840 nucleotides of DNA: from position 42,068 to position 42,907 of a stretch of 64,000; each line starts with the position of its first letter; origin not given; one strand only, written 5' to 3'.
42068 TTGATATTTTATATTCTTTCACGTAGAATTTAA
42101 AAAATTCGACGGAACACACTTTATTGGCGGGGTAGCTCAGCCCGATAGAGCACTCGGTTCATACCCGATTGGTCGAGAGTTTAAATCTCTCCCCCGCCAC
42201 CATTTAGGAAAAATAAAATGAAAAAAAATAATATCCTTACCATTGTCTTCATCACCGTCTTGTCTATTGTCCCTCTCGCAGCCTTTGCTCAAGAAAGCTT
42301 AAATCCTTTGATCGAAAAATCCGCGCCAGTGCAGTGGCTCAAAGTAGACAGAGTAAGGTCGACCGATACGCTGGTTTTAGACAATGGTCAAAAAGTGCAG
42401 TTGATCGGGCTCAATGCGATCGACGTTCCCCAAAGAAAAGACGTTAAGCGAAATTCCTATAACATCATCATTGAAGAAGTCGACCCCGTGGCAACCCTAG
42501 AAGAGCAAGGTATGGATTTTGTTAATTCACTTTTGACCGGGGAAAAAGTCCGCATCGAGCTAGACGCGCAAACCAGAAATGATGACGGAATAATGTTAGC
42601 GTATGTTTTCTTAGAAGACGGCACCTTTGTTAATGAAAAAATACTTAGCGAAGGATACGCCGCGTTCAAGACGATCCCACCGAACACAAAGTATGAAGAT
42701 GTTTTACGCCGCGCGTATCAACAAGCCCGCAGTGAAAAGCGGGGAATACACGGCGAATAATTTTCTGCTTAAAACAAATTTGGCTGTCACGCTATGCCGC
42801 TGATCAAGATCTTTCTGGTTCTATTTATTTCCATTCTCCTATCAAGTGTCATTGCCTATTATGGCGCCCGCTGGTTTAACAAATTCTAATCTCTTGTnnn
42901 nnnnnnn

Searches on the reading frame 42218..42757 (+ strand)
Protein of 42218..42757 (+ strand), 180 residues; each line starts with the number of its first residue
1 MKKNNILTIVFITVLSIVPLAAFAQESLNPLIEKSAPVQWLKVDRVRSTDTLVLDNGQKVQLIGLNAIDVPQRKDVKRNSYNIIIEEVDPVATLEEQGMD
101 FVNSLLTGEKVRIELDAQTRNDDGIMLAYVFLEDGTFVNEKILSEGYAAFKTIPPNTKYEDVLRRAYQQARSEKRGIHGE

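Call 3: search_protein_families(library=pfam, proteins=[window:42218-42757:+], max_evalue=1)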
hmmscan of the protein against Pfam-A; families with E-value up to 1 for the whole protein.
window:42218-42757:+ (180 aa): 1 family
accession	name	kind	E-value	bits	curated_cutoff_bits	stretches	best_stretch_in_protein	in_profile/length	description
PF00565.23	SNase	-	2.6e-11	44.4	21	1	64-177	3-104/107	Staphylococcal nuclease homologue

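Call 4: search_protein_families(library=ncbifam, proteins=[window:42218-42757:+], max_evalue=1)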
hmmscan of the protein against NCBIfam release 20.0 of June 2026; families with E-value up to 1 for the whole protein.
window:42218-42757:+ (180 aa): 2 families
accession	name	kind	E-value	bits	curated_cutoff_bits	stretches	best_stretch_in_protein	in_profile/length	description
NF047694.1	TnucaseNucIStaph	equivalog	2.8e-18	66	250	1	7-177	10-173/175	thermonuclease NucI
NF047969.1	CaNuclEcnA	equivalog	4.9e-07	29.8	180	1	42-177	8-147/151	calcium-activated nuclease EcnA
